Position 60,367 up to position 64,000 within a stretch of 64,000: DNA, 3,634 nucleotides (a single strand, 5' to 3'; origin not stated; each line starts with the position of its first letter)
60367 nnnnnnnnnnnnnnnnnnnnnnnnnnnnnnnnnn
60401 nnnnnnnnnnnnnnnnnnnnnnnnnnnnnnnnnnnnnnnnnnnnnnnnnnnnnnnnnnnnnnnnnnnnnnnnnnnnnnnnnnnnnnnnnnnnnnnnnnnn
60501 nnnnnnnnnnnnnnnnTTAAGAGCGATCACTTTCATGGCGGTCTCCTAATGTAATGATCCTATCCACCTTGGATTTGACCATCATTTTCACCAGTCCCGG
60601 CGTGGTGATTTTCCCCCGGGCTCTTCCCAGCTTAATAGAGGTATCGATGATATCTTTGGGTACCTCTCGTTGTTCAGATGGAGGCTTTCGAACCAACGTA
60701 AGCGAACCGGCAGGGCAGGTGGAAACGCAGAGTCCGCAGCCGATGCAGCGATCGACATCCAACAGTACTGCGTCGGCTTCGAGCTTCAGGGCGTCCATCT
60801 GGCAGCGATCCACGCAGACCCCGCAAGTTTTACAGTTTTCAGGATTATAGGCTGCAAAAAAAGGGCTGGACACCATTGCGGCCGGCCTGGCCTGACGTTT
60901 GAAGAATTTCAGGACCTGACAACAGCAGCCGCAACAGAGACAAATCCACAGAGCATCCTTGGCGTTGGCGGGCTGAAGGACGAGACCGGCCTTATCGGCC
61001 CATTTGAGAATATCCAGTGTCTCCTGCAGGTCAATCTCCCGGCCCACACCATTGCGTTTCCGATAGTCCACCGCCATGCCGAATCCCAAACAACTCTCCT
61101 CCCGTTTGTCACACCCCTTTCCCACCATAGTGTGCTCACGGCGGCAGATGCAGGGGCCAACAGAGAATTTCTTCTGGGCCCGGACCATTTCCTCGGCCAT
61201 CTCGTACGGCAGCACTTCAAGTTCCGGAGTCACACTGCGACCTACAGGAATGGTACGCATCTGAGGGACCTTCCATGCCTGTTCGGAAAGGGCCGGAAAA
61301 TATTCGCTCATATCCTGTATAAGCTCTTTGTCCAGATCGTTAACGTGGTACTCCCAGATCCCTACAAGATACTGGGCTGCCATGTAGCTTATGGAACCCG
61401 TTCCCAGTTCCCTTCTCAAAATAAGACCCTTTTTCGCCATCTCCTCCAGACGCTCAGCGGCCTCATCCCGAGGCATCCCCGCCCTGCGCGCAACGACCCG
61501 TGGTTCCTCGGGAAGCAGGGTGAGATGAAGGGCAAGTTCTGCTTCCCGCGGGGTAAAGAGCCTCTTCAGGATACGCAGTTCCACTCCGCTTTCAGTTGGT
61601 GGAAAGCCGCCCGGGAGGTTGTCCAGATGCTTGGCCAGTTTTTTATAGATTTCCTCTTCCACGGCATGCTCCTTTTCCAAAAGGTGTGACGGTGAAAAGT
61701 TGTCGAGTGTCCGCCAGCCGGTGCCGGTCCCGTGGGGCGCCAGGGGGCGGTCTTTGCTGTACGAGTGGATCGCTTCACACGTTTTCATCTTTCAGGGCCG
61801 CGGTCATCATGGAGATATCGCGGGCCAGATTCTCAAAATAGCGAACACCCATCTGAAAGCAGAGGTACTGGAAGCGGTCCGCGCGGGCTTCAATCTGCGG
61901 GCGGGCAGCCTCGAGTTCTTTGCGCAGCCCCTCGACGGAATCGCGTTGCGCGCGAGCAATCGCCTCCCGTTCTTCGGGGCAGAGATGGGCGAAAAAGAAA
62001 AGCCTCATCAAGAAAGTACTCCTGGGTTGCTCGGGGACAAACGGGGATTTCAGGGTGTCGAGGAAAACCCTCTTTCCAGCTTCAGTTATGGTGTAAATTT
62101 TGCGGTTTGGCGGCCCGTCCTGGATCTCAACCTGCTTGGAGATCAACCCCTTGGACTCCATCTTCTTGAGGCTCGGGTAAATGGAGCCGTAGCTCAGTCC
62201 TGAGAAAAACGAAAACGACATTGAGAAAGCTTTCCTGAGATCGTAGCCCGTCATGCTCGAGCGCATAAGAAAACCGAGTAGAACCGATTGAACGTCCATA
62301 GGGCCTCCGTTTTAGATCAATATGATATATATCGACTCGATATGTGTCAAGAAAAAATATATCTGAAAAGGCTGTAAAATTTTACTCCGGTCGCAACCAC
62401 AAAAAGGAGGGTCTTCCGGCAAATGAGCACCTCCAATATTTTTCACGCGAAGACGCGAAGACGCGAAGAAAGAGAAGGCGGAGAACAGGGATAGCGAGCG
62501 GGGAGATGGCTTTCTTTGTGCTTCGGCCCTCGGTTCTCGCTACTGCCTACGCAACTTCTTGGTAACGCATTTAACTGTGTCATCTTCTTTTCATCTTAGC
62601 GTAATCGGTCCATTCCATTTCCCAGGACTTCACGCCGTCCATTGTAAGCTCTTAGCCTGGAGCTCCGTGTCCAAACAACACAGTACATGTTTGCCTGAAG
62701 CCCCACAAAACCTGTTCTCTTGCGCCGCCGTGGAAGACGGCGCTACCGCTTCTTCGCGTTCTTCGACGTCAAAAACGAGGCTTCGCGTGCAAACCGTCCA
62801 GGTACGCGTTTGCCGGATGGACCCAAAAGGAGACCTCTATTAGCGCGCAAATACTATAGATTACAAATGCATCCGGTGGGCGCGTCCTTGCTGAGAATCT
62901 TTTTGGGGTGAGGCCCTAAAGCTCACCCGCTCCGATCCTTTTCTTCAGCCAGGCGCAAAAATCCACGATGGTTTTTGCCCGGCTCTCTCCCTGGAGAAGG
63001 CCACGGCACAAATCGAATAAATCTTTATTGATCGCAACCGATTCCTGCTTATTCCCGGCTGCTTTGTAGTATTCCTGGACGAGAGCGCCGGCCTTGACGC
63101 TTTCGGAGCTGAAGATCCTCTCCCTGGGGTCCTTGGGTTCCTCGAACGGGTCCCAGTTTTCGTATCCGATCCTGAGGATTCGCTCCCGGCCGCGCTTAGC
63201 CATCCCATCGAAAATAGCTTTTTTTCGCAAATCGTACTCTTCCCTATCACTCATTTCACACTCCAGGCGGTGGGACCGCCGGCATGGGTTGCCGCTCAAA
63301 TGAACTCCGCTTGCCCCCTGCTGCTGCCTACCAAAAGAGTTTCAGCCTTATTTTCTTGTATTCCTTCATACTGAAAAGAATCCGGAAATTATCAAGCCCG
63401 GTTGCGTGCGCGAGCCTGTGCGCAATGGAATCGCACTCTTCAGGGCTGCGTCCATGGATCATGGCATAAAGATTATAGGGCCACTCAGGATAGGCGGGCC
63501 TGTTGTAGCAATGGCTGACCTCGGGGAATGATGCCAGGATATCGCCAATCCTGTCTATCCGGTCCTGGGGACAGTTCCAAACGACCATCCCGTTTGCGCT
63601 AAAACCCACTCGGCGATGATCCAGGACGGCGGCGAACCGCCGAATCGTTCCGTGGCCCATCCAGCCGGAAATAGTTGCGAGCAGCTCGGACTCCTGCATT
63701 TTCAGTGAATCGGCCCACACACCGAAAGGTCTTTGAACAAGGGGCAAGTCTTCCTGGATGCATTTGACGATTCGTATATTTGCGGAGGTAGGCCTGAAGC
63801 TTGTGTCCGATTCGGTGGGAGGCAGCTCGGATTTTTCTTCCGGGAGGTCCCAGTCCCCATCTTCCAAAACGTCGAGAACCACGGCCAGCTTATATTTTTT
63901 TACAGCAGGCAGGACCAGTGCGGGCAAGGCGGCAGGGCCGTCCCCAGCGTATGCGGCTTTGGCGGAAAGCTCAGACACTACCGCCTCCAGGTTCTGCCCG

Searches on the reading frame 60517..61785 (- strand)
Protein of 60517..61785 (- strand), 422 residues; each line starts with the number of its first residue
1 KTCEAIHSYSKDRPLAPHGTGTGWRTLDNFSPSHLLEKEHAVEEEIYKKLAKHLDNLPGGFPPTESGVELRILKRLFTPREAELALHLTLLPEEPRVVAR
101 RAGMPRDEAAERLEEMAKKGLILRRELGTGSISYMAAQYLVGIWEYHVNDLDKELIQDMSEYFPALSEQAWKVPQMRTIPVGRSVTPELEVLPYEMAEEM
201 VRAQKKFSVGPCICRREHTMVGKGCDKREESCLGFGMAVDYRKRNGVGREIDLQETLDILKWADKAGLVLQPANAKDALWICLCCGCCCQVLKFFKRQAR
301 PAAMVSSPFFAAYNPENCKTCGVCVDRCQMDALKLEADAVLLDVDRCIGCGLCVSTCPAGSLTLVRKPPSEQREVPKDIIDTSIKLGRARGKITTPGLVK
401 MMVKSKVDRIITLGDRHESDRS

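Call 60: search_protein_families(library=pfam, proteins=[window:60517-61785:-], max_evalue=0.001)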
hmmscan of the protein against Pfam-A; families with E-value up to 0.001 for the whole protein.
window:60517-61785:- (422 aa): 9 families
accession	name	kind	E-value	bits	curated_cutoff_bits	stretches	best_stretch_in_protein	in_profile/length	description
PF00037.32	Fer4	-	3.3e-09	36.6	21.1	2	342-362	3-23/24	4Fe-4S binding domain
PF12838.12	Fer4_7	-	1e-08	35.9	27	2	317-360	1-51/52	4Fe-4S dicluster domain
PF12837.12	Fer4_6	-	1.3e-07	31.7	25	1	343-361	5-23/24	4Fe-4S binding domain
PF13183.11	Fer4_8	-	3e-07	31.3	27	1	344-364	2-22/68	4Fe-4S dicluster domain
PF14697.11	Fer4_21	-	3.3e-07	30.8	35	1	314-360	4-55/59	4Fe-4S dicluster domain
PF13237.11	Fer4_10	-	1.2e-06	28.7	25.5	1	313-358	4-53/53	4Fe-4S dicluster domain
PF12797.12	Fer4_2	-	1.7e-06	28.1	24.5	1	339-359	2-22/22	4Fe-4S binding domain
PF13187.11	Fer4_9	-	0.00011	22.6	27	1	317-360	1-50/52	4Fe-4S dicluster domain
PF12800.12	Fer4_4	-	0.0002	21.9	24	1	345-360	2-17/17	4Fe-4S binding domain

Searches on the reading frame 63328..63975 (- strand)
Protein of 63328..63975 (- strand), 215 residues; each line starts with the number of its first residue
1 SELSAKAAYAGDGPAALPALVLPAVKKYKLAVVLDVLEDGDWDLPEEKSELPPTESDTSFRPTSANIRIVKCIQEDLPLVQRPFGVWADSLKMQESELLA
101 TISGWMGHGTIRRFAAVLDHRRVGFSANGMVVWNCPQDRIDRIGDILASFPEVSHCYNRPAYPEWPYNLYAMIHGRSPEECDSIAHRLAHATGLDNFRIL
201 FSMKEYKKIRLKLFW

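Call 60: search_protein_families(library=pfam, proteins=[window:63328-63975:-], max_evalue=0.001)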
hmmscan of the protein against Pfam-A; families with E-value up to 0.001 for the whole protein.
window:63328-63975:- (215 aa): 2 families
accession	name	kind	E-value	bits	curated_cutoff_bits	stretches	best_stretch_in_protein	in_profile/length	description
PF17805.7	AsnC_trans_reg2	-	4.9e-34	116.8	27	1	122-207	1-86/86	AsnC-like ligand binding domain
PF22451.2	NirdL-like_HTH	-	1.2e-11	44.5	27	1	68-112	3-47/47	Siroheme decarboxylase NirDL-like HTH domain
